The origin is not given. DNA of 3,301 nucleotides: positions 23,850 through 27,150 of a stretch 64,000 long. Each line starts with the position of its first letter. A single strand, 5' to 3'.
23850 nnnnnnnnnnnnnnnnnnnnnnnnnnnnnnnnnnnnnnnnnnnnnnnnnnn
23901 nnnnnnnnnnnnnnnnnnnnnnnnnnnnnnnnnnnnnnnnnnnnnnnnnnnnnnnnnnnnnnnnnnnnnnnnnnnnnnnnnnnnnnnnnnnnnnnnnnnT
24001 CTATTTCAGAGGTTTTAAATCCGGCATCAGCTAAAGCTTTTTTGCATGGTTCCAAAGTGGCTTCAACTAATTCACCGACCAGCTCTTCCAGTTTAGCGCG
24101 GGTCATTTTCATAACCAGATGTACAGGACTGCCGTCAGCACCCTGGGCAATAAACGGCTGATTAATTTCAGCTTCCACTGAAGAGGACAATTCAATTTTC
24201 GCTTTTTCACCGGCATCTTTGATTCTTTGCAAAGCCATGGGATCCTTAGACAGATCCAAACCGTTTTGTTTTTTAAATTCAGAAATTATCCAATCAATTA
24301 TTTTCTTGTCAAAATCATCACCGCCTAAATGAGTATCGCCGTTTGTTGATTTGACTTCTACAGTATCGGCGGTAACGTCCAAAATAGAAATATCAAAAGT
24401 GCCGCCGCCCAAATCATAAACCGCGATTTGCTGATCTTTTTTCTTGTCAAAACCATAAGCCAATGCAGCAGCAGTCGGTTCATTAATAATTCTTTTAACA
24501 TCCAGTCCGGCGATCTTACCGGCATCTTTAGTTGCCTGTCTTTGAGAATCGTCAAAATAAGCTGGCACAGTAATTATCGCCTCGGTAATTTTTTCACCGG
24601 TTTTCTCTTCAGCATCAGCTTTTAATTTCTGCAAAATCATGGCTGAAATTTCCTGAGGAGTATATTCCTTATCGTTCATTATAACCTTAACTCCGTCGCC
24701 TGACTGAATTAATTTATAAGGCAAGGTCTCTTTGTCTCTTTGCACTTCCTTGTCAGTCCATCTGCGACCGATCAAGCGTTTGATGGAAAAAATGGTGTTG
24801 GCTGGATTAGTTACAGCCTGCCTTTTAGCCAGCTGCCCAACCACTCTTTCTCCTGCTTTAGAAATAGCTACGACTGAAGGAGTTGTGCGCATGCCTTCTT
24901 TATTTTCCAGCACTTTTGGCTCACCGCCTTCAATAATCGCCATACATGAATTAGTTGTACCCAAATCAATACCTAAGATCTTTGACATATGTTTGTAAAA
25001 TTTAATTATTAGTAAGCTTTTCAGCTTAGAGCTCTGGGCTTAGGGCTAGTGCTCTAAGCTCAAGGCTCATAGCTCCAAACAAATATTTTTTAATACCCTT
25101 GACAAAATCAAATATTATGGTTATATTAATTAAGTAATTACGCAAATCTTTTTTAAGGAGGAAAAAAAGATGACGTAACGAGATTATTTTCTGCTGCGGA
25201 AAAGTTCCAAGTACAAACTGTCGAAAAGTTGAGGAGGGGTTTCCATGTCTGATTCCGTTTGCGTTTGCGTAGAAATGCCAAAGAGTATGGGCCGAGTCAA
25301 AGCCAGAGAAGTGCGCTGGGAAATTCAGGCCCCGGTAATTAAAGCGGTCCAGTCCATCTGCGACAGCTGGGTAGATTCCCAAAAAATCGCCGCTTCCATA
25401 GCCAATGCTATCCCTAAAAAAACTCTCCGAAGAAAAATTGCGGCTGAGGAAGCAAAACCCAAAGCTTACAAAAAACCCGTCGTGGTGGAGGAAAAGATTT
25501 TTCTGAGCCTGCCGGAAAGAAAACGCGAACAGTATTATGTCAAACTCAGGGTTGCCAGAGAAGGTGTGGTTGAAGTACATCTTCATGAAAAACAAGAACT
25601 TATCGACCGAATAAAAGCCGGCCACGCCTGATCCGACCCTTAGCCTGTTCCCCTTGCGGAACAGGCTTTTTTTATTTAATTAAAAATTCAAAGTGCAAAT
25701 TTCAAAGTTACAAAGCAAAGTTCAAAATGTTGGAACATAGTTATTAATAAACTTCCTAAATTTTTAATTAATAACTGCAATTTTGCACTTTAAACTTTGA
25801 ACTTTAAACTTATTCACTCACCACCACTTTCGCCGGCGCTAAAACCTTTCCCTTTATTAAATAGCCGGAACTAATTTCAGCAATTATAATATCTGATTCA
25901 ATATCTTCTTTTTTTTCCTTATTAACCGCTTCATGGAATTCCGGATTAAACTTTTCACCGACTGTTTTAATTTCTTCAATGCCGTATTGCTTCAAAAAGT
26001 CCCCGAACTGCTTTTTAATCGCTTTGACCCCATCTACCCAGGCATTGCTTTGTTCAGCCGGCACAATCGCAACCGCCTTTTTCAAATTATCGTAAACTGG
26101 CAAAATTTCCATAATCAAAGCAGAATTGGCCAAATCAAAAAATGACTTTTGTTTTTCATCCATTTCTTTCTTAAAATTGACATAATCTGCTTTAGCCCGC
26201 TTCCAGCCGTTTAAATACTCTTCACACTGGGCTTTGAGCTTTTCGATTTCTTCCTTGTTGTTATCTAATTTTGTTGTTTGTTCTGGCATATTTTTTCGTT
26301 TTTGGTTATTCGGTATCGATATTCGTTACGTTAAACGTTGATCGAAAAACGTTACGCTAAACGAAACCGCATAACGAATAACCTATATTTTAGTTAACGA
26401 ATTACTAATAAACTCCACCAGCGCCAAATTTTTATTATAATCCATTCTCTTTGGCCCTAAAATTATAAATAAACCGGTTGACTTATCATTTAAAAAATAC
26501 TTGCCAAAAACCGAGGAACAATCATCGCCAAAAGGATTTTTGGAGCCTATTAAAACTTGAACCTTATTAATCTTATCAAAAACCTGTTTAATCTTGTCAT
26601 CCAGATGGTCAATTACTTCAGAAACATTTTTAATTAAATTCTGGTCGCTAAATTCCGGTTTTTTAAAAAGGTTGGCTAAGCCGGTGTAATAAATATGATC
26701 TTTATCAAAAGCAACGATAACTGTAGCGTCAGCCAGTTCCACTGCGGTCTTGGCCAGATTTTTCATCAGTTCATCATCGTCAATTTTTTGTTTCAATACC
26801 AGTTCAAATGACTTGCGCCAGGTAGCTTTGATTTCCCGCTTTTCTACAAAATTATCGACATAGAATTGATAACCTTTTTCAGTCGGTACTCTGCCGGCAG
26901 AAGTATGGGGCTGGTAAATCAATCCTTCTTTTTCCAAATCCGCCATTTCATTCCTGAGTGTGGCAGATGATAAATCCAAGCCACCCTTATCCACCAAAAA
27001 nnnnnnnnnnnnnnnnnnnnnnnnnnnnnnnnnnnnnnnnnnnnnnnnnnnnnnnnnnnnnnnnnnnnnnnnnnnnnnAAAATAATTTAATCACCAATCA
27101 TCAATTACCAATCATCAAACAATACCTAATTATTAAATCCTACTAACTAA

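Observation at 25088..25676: GC-rich, plus-strand, SD-equipped basic-protein gene set antisense into the hrcA-grpE-dnaK-dnaJ heat-shock operon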

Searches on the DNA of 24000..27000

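Call 4: search_rna_families(source=window, start=24000, end=27000, threshold=evalue, max_evalue=1, show_alignments=3)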
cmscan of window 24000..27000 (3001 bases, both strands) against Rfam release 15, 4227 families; matches with E-value up to 1: 2.
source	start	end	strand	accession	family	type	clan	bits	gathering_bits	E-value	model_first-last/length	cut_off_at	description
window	25582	25672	+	RF00112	CyaR_RyeE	Gene; sRNA;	-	22.5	47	0.62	1-85/85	no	CyaR/Rye RNA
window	24278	24325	-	RF01150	sR11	Gene; snRNA; snoRNA; CD-box;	-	21.2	39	0.64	1-57/57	no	Small nucleolar RNA sR11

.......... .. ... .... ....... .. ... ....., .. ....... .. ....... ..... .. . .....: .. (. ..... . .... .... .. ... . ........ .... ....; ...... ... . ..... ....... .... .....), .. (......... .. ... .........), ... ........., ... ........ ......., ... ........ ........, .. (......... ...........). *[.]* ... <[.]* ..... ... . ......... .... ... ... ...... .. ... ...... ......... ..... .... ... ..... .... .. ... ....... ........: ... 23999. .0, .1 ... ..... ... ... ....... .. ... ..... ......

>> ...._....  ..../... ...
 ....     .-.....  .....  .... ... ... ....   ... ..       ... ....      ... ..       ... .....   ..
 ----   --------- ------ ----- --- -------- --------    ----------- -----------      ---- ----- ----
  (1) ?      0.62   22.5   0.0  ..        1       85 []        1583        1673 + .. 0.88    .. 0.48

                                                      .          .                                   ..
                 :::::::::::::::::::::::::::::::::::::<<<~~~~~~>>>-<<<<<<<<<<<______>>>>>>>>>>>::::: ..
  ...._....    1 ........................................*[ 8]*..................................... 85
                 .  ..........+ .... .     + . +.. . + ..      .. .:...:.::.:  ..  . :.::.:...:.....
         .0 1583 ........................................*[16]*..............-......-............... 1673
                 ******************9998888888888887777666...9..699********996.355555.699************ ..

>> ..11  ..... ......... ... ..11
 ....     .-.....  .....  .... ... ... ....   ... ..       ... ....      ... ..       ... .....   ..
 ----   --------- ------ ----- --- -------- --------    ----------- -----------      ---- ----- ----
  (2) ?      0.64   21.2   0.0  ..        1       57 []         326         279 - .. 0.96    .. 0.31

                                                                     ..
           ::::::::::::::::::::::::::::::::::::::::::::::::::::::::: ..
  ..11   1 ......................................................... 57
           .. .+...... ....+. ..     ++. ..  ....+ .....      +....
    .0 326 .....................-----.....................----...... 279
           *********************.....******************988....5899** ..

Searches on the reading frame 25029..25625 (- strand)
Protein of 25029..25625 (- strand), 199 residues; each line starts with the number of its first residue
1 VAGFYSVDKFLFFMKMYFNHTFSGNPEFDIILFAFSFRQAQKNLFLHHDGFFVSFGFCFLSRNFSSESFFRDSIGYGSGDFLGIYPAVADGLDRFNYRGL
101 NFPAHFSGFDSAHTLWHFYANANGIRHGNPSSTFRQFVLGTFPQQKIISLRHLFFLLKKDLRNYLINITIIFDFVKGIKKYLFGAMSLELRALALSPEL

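Call 7: search_protein_families(library=pfam, proteins=[window:25029-25625:-], max_evalue=1)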
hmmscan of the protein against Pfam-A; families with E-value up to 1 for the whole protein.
window:25029-25625:- (199 aa): 0 families
